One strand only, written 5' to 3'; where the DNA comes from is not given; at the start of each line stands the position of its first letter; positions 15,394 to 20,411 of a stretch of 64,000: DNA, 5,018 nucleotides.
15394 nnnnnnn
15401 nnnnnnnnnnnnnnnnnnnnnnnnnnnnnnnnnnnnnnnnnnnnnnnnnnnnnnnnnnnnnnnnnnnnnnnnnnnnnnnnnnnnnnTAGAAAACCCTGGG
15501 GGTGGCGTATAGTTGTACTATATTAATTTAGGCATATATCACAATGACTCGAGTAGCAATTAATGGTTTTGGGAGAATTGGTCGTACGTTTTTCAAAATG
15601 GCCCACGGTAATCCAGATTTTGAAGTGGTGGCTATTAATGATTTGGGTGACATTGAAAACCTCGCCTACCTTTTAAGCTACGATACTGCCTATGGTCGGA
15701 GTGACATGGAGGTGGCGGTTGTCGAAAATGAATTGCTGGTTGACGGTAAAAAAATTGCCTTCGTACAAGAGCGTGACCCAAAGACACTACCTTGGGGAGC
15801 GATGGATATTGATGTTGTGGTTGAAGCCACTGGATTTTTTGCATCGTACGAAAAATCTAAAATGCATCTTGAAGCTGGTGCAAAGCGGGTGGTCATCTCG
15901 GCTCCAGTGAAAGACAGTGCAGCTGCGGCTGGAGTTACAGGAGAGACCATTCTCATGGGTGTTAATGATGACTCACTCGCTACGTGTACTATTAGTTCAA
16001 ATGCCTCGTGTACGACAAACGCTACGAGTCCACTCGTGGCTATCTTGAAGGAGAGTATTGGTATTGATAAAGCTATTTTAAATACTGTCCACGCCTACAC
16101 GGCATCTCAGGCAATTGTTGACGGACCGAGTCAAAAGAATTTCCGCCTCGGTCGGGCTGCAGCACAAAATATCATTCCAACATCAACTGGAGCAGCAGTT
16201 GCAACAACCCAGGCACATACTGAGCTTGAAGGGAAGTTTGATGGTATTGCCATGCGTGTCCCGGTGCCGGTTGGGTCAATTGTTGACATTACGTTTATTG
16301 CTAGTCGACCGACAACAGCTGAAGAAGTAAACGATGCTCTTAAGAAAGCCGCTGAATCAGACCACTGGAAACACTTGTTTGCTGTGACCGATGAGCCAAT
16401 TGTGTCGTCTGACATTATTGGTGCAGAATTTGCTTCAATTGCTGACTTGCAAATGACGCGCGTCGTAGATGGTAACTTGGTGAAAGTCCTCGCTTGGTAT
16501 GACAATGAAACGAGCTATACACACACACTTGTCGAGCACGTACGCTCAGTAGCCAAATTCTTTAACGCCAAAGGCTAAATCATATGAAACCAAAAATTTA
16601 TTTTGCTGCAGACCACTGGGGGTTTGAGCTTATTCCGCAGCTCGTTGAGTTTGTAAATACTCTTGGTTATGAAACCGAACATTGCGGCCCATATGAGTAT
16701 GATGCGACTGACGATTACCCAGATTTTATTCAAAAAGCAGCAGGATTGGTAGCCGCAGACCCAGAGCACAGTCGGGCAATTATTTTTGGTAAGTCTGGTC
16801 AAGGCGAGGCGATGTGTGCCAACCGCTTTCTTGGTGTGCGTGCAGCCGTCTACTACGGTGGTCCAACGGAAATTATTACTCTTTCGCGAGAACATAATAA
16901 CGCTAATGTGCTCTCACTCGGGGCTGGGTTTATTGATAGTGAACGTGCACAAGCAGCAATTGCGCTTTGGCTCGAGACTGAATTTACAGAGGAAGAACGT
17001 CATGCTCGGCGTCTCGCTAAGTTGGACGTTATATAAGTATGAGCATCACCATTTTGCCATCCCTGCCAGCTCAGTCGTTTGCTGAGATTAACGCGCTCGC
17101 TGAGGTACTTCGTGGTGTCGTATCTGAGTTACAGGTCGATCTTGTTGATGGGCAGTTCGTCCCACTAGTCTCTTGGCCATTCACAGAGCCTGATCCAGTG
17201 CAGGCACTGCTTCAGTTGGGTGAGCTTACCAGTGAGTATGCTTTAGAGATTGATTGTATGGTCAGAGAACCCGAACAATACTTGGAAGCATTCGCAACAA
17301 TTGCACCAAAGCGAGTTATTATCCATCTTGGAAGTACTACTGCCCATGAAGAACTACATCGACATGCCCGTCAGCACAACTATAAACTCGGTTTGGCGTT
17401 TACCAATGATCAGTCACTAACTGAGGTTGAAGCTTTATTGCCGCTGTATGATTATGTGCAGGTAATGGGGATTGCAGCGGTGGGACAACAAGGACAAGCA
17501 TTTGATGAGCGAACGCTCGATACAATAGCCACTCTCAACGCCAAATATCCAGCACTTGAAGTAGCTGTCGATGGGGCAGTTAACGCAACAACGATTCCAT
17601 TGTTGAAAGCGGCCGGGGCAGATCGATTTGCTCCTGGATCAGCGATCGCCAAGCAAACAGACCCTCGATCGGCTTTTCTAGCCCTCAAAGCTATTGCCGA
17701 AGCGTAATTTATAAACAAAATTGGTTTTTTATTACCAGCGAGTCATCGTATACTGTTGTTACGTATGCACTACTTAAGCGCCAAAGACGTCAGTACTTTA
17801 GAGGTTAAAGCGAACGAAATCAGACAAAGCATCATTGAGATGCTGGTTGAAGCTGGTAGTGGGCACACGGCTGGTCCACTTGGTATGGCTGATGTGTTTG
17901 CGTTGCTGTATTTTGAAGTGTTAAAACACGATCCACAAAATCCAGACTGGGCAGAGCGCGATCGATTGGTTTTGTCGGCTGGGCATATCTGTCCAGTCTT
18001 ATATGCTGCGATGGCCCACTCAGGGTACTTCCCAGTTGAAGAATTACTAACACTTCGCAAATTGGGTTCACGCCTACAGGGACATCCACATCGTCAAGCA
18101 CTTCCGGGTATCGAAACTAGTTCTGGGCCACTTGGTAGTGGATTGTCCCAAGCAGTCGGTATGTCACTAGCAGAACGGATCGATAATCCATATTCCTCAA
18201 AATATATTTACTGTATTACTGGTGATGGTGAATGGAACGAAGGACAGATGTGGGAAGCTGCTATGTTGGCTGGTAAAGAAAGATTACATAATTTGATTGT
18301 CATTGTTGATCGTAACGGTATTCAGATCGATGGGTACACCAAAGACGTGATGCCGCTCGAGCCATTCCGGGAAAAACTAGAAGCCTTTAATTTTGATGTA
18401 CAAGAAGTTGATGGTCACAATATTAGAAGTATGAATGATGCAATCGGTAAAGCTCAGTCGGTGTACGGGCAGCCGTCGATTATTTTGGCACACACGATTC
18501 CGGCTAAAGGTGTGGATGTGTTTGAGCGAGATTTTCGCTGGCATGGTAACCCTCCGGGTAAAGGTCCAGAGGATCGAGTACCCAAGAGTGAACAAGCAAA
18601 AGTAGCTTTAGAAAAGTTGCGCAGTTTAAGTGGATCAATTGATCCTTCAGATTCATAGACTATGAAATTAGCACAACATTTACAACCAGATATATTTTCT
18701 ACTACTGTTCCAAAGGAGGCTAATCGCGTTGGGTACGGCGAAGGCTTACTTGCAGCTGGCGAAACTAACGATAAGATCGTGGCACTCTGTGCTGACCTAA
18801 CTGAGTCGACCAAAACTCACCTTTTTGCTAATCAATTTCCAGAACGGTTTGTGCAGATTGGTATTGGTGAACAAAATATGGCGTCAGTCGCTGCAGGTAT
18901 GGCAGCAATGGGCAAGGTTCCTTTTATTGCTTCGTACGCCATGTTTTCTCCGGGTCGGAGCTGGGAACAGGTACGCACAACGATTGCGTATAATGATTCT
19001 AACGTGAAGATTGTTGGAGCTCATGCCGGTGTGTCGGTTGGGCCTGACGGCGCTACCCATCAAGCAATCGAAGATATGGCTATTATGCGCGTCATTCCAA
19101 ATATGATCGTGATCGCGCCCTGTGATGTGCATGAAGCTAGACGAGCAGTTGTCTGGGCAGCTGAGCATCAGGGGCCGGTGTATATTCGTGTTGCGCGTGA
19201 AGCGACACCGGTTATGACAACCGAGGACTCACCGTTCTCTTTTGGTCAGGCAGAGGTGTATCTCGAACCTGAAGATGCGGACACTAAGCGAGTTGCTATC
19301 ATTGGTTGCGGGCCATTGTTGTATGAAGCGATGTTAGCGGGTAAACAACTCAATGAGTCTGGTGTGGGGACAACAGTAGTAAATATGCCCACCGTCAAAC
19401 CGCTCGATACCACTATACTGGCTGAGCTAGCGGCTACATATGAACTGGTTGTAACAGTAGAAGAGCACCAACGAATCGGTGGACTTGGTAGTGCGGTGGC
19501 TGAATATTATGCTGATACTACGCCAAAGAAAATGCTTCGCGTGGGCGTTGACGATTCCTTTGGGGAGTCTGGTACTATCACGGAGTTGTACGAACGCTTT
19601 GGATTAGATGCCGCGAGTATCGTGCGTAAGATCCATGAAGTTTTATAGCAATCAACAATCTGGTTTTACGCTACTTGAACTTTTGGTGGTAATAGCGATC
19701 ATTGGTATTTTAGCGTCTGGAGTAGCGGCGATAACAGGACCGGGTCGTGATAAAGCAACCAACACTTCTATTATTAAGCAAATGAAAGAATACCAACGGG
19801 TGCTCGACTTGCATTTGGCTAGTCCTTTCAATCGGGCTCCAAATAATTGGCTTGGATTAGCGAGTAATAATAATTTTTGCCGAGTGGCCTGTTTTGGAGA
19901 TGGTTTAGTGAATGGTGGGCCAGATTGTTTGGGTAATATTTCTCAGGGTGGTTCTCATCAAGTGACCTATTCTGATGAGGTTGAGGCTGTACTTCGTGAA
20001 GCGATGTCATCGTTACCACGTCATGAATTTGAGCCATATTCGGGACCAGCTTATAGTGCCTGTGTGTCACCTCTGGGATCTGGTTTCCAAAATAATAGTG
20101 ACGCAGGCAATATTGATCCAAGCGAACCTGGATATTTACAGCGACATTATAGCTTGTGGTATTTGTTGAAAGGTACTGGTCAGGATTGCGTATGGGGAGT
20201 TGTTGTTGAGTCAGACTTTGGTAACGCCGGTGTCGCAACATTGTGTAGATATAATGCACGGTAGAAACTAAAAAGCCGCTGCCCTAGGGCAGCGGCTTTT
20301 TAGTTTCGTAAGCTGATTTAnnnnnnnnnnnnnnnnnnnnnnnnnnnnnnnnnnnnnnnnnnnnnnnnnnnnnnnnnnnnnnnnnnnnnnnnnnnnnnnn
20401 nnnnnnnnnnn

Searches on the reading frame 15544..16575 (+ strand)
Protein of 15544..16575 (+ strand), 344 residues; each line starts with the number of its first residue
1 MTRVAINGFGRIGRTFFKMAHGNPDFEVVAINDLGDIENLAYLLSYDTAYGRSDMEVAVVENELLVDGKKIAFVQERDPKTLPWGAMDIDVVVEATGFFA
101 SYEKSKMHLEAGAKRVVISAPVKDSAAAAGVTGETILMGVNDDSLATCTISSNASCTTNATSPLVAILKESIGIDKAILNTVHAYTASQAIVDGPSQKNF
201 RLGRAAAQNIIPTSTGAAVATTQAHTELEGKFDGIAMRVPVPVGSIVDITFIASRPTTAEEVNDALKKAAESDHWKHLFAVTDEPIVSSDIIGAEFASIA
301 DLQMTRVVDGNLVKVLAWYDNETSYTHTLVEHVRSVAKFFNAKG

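Call 18: search_protein_families(library=pfam, proteins=[window:15544-16575:+], max_evalue=0.001)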
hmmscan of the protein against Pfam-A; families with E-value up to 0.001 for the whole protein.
window:15544-16575:+ (344 aa): 3 families
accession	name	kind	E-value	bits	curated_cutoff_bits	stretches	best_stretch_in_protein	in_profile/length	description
PF02800.25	Gp_dh_C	-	4e-51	173.2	24.4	1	163-319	3-158/158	Glyceraldehyde 3-phosphate dehydrogenase, C-terminal domain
PF00044.30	Gp_dh_N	-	5.5e-36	123.3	31.7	1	3-101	2-100/101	Glyceraldehyde 3-phosphate dehydrogenase, NAD binding domain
PF01113.26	DapB_N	-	0.0006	20.3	25.6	0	3-67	2-73/124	Dihydrodipicolinate reductase, N-terminus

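Call 56: list_cluster_members(proteins=[window:15544-16575:+, window:39944-43450:+, window:45665-48922:-, window:33361-35430:+, window:54057-56333:+, window:30703-32637:+])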
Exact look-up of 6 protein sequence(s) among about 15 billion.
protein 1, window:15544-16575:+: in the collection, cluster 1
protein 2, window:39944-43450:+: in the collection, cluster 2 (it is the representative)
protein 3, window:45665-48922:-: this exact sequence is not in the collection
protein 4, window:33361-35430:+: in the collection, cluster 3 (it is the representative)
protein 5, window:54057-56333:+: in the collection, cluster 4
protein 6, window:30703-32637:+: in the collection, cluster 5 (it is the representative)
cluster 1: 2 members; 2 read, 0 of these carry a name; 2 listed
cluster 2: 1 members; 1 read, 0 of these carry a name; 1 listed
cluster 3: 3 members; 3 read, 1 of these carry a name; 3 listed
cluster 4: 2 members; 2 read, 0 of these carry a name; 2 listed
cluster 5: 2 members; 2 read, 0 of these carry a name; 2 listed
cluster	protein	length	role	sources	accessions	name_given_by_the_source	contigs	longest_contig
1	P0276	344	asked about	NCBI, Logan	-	-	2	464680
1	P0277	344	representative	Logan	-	-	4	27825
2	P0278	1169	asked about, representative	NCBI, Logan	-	-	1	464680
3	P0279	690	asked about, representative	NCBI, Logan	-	-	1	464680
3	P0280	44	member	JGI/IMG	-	hypothetical protein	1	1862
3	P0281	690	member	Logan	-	-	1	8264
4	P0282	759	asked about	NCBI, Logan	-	-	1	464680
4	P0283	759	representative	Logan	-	-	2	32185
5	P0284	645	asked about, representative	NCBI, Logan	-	-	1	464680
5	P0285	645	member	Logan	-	-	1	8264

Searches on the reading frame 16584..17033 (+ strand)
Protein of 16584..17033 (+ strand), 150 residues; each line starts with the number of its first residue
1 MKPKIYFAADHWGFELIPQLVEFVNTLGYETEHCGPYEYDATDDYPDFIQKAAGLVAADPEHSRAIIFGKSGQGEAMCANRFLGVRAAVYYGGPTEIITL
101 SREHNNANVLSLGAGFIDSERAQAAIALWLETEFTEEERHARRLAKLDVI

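Call 18: search_protein_families(library=pfam, proteins=[window:16584-17033:+], max_evalue=0.001)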
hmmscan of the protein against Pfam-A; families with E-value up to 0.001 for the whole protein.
window:16584-17033:+ (150 aa): 1 family
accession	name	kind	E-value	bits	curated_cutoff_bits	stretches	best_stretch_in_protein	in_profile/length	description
PF02502.23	LacAB_rpiB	-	6.6e-35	120.5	24.7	1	5-147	1-138/138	Ribose/Galactose Isomerase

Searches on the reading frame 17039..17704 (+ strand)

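Call 18: search_protein_families(library=pfam, proteins=[window:17039-17704:+], max_evalue=0.001)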
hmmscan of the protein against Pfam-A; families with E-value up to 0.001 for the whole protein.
window:17039-17704:+ (222 aa): 1 family
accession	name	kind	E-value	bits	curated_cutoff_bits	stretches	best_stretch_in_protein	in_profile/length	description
PF00834.25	Ribul_P_3_epim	-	9.6e-26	90.8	21.1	1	5-203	2-197/198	Ribulose-phosphate 3 epimerase family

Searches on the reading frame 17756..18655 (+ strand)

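Call 18: search_protein_families(library=pfam, proteins=[window:17756-18655:+], max_evalue=0.001)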
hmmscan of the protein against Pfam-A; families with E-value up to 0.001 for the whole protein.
window:17756-18655:+ (300 aa): 4 families
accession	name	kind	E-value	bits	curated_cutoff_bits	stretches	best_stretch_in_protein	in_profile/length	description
PF00456.26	Transketolase_N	-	1.2e-59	202.4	22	1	19-268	6-264/334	Transketolase, thiamine diphosphate binding domain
PF13292.11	DXP_synthase_N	-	4e-11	43.1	21.2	1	11-192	14-176/274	1-deoxy-D-xylulose-5-phosphate synthase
PF00676.26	E1_dh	-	4.8e-05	22.9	22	1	102-233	80-207/300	Dehydrogenase E1 component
PF02775.26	TPP_enzyme_C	-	0.00087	19.6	21.9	0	120-189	24-84/151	Thiamine pyrophosphate enzyme, C-terminal TPP binding domain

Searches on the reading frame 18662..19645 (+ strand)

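Call 18: search_protein_families(library=pfam, proteins=[window:18662-19645:+], max_evalue=0.001)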
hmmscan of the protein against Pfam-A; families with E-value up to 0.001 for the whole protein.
window:18662-19645:+ (328 aa): 3 families
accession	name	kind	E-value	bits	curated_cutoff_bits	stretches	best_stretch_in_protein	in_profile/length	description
PF02779.29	Transket_pyr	-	1.2e-39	136.2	27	1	21-183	5-173/174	Transketolase, pyrimidine binding domain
PF02780.25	Transketolase_C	-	2.7e-26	92.4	25.9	1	206-320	7-124/124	Transketolase, C-terminal domain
PF22613.1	Transketolase_C_1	-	1.5e-09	38.5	27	1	204-316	7-113/113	Transketolase-like TK C-terminal domain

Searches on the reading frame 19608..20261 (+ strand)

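Call 18: search_protein_families(library=pfam, proteins=[window:19608-20261:+], max_evalue=0.001)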
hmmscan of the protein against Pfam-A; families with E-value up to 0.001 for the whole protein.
window:19608-20261:+ (218 aa): 1 family
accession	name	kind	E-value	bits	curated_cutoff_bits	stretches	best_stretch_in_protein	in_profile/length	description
PF07963.17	N_methyl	-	1.3e-09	37.6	21.2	1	15-39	2-26/27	Prokaryotic N-terminal methylation motif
